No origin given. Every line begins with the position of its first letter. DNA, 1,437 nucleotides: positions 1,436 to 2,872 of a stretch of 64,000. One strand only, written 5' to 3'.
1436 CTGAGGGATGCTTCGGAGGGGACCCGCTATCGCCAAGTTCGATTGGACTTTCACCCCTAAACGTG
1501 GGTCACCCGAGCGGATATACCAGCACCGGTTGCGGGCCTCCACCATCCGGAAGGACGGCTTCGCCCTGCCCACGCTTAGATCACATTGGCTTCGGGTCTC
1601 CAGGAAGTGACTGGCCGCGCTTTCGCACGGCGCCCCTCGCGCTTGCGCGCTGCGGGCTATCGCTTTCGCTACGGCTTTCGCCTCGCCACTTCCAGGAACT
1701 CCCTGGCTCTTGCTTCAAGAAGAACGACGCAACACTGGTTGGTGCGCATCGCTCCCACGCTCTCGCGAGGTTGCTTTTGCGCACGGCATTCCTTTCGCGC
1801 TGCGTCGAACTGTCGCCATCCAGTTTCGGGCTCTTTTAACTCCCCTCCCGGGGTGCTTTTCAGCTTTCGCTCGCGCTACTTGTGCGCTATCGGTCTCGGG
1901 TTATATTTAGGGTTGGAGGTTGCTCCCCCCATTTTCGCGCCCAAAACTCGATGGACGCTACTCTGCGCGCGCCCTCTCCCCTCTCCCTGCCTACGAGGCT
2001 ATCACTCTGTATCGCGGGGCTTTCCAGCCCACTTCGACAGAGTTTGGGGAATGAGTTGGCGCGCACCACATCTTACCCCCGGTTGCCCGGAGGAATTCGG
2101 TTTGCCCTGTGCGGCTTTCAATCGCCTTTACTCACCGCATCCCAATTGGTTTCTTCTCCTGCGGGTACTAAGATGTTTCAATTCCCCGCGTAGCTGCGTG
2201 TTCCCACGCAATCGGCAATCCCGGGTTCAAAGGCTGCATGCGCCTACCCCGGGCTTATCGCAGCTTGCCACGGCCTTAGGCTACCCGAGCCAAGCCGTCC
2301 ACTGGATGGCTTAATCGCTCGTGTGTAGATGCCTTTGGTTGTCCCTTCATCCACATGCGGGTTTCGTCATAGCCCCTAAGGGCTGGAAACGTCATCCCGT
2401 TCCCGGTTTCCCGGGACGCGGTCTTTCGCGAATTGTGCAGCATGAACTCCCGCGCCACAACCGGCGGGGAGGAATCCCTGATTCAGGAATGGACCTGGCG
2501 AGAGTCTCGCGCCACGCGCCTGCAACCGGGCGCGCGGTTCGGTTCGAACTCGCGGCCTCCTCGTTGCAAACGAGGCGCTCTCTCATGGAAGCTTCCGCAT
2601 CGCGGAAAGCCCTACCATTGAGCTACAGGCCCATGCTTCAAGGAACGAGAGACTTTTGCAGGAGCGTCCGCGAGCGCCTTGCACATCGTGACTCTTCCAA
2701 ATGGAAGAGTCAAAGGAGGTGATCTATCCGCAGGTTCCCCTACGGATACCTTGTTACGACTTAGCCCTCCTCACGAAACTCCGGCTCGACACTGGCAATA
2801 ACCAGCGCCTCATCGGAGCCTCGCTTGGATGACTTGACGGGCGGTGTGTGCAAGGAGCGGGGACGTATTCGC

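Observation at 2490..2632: The spacer tRNA-Ala(UGC) is split by two non-canonical introns, one in the D-loop and one after T-loop position ~59/60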

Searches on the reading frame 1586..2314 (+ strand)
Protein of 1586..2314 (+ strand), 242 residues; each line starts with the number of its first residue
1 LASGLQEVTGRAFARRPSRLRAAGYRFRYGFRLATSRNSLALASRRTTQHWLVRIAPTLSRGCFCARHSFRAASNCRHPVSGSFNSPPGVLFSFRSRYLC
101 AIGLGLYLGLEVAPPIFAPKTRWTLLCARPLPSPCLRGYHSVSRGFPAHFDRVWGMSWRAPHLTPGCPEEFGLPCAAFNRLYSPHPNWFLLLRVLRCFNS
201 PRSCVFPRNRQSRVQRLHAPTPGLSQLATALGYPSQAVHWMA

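Call 49: find_encoding_contigs(protein=window:1586-2314:+, flank=5000, max_places=6)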
Protein window:1586-2314:+ (242 aa): no gene with exactly this product is on record in the collection.

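Call 51: find_homologous_proteins(query=window:1586-2314:+, max_evalue=1e-10)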
Query window:1586-2314:+ (242 aa): 8 proteins with E <= 1e-10 among 716 candidates.
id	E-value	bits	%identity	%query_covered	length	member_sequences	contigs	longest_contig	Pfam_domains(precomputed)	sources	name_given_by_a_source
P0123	1.1e-20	92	61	40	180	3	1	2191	-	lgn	-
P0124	1.0e-17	83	77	24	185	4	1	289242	-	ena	-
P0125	6.9e-16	77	40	59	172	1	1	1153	-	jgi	jgi:hypothetical protein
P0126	5.7e-13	67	46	50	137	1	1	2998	-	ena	-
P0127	2.0e-12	65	43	54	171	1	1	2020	-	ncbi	-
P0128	2.2e-12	65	52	33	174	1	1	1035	-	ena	-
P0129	2.3e-12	65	61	25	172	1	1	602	-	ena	-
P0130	4.5e-11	61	40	55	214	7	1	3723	-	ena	-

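Call 52: find_encoding_contigs(protein=P0124, flank=4000, max_places=4)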
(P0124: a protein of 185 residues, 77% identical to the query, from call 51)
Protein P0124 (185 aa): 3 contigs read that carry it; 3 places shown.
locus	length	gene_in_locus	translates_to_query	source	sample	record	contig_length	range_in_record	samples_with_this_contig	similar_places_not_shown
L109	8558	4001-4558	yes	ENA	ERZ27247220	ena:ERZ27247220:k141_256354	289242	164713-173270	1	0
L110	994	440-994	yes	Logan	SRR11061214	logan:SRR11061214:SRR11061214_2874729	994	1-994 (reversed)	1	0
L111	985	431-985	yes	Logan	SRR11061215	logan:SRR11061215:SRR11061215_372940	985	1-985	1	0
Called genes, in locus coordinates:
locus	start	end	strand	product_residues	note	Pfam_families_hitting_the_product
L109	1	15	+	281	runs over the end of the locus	PF00146:NADHdh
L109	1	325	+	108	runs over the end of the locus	PF13183:Fer4_8 (faint), PF12797:Fer4_2 (faint), PF13237:Fer4_10, PF14697:Fer4_21, PF12837:Fer4_6 (faint), PF12838:Fer4_7, PF13187:Fer4_9, PF00037:Fer4 (weak), +2 more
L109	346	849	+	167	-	-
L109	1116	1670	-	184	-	PF14528:LAGLIDADG_3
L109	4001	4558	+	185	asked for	-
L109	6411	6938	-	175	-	-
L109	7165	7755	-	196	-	PF14528:LAGLIDADG_3, PF00961:LAGLIDADG_1 (weak)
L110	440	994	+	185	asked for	?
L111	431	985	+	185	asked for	?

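Call 53: find_encoding_contigs(protein=P0123, flank=4000, max_places=4)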
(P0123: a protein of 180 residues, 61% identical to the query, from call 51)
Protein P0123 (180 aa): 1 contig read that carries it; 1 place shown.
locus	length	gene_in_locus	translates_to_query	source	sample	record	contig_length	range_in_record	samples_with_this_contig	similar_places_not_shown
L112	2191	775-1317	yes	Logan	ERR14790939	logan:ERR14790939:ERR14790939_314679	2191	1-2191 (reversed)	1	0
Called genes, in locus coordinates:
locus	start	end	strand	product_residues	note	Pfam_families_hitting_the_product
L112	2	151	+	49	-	?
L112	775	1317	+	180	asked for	-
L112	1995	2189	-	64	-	?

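Call 57: find_encoding_contigs(protein=P0130, flank=4000, max_places=6)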
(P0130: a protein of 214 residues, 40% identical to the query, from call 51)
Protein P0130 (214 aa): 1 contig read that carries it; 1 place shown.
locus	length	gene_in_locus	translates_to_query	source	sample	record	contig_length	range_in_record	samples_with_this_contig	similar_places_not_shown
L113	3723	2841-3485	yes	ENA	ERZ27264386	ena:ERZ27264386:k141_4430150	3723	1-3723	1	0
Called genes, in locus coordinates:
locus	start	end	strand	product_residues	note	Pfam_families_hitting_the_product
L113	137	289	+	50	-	-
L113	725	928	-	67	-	-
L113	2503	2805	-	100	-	-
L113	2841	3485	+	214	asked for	-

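Call 58: find_encoding_contigs(protein=P0126, flank=4000, max_places=4)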
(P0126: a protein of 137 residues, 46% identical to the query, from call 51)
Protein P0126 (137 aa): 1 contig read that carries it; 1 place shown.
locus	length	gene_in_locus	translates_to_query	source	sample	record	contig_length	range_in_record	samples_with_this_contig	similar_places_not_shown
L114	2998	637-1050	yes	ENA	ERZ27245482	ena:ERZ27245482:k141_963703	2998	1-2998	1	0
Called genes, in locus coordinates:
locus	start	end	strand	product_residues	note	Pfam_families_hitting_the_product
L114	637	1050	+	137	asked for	-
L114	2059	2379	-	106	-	-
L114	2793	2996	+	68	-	?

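Call 61: find_encoding_contigs(protein=P0128, flank=3000, max_places=6)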
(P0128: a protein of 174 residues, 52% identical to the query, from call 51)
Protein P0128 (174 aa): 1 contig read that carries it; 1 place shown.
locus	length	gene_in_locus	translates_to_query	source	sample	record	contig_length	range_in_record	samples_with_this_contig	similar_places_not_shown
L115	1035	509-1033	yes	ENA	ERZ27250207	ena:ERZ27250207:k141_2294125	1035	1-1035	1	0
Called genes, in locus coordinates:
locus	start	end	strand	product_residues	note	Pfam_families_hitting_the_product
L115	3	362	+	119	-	?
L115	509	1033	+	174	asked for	?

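Call 62: find_encoding_contigs(protein=P0129, flank=3000, max_places=6)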
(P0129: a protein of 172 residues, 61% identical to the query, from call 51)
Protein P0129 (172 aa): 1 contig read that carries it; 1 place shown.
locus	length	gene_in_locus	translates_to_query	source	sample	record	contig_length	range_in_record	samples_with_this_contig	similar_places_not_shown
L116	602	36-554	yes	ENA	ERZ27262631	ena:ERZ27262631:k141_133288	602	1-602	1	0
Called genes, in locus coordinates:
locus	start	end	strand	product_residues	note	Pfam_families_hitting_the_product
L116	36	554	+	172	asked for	-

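Call 63: find_encoding_contigs(protein=P0127, flank=3000, max_places=6)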
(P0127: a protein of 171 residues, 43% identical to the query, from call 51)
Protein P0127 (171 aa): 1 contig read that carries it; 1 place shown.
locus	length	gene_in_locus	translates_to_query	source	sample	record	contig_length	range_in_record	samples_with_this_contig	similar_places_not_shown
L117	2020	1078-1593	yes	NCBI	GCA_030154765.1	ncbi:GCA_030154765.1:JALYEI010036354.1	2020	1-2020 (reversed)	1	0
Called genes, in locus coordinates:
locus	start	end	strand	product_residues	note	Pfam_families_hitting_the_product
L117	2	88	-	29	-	?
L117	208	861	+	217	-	-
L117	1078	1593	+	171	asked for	-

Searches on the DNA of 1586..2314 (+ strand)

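Call 54: search_rna_families(sources=[L109, L112, L110], threshold=gathering)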
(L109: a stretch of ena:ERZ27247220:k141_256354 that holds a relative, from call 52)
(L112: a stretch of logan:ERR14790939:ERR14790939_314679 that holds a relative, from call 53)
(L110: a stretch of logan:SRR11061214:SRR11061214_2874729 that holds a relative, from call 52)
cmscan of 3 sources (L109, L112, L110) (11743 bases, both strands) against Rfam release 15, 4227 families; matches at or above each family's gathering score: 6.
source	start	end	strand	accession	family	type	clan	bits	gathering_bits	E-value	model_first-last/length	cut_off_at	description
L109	1937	4726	-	RF02540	LSU_rRNA_archaea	Gene; rRNA;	CL00112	2193.7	50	0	1-2987/2987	no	Archaeal large subunit ribosomal RNA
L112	1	1768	-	RF02540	LSU_rRNA_archaea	Gene; rRNA;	CL00112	1389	50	0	1-1840/2987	3'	Archaeal large subunit ribosomal RNA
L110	1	994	-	RF02540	LSU_rRNA_archaea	Gene; rRNA;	CL00112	791.4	50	1.1e-248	187-1213/2987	5'&3'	Archaeal large subunit ribosomal RNA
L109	5904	7118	-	RF01959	SSU_rRNA_archaea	Gene; rRNA;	CL00111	379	50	2.2e-109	829-1467/1478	no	Archaeal small subunit ribosomal RNA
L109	8356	8558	-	RF01959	SSU_rRNA_archaea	Gene; rRNA;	CL00111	99.9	50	6.7e-26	732-1478/1478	5'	Archaeal small subunit ribosomal RNA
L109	4858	4913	-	RF00005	tRNA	Gene; tRNA;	CL00001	42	29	2.8e-06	1-71/71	no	tRNA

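Call 59: search_rna_families(sources=[L113, L114], threshold=evalue, max_evalue=0.1)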
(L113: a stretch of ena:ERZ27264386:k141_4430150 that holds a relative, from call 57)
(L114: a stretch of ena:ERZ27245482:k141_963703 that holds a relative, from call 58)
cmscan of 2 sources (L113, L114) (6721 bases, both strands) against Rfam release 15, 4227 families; matches with E-value up to 0.1: 5.
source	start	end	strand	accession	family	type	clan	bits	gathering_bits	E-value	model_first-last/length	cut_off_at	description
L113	455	3344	-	RF02540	LSU_rRNA_archaea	Gene; rRNA;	CL00112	2649.2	50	0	1-2987/2987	no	Archaeal large subunit ribosomal RNA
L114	1187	2653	-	RF01959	SSU_rRNA_archaea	Gene; rRNA;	CL00111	1446.9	50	0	1-1478/1478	no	Archaeal small subunit ribosomal RNA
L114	1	1067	-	RF02540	LSU_rRNA_archaea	Gene; rRNA;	CL00112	866.8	50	5.1e-273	1-1215/2987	3'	Archaeal large subunit ribosomal RNA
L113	193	312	-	RF00001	5S_rRNA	Gene; rRNA;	CL00113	80.8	38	1.5e-16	1-120/120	no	5S ribosomal RNA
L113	3571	3643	-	RF00005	tRNA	Gene; tRNA;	CL00001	71.9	29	9.8e-15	1-71/71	no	tRNA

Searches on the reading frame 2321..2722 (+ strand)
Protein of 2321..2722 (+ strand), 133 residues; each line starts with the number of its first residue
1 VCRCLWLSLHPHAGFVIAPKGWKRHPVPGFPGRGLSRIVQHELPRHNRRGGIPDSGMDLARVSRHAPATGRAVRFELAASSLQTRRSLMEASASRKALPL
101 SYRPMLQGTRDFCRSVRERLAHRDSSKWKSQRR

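Call 50: find_encoding_contigs(protein=window:2321-2722:+, flank=5000, max_places=6)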
Protein window:2321-2722:+ (133 aa): no gene with exactly this product is on record in the collection.

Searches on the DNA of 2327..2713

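Call 5: search_rna_families(source=window, start=2327, end=2713, threshold=evalue, max_evalue=10, show_alignments=5)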
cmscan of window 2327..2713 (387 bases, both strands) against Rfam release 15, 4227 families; matches with E-value up to 10: 5.
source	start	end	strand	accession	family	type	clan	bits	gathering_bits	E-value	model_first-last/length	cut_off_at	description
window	2545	2632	-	RF00005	tRNA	Gene; tRNA;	CL00001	23.8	29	0.0097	1-71/71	no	tRNA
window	2388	2465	-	RF03034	nrdJ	Gene; sRNA;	-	13.9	40.3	6.1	1-80/80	no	nrdJ RNA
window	2360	2399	-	RF01309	sR60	Gene; snRNA; snoRNA; CD-box;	CL00132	13.6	50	1.9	1-55/55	no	Small nucleolar RNA sR60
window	2443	2478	+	RF02975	DUF3800-XI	Gene; sRNA;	-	12.7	37.8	2.2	1-48/48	no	DUF3800-XI RNA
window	2487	2557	+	RF01670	P17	Gene; sRNA;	-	8.3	45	8.6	1-282/282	no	Pseudomonas sRNA P17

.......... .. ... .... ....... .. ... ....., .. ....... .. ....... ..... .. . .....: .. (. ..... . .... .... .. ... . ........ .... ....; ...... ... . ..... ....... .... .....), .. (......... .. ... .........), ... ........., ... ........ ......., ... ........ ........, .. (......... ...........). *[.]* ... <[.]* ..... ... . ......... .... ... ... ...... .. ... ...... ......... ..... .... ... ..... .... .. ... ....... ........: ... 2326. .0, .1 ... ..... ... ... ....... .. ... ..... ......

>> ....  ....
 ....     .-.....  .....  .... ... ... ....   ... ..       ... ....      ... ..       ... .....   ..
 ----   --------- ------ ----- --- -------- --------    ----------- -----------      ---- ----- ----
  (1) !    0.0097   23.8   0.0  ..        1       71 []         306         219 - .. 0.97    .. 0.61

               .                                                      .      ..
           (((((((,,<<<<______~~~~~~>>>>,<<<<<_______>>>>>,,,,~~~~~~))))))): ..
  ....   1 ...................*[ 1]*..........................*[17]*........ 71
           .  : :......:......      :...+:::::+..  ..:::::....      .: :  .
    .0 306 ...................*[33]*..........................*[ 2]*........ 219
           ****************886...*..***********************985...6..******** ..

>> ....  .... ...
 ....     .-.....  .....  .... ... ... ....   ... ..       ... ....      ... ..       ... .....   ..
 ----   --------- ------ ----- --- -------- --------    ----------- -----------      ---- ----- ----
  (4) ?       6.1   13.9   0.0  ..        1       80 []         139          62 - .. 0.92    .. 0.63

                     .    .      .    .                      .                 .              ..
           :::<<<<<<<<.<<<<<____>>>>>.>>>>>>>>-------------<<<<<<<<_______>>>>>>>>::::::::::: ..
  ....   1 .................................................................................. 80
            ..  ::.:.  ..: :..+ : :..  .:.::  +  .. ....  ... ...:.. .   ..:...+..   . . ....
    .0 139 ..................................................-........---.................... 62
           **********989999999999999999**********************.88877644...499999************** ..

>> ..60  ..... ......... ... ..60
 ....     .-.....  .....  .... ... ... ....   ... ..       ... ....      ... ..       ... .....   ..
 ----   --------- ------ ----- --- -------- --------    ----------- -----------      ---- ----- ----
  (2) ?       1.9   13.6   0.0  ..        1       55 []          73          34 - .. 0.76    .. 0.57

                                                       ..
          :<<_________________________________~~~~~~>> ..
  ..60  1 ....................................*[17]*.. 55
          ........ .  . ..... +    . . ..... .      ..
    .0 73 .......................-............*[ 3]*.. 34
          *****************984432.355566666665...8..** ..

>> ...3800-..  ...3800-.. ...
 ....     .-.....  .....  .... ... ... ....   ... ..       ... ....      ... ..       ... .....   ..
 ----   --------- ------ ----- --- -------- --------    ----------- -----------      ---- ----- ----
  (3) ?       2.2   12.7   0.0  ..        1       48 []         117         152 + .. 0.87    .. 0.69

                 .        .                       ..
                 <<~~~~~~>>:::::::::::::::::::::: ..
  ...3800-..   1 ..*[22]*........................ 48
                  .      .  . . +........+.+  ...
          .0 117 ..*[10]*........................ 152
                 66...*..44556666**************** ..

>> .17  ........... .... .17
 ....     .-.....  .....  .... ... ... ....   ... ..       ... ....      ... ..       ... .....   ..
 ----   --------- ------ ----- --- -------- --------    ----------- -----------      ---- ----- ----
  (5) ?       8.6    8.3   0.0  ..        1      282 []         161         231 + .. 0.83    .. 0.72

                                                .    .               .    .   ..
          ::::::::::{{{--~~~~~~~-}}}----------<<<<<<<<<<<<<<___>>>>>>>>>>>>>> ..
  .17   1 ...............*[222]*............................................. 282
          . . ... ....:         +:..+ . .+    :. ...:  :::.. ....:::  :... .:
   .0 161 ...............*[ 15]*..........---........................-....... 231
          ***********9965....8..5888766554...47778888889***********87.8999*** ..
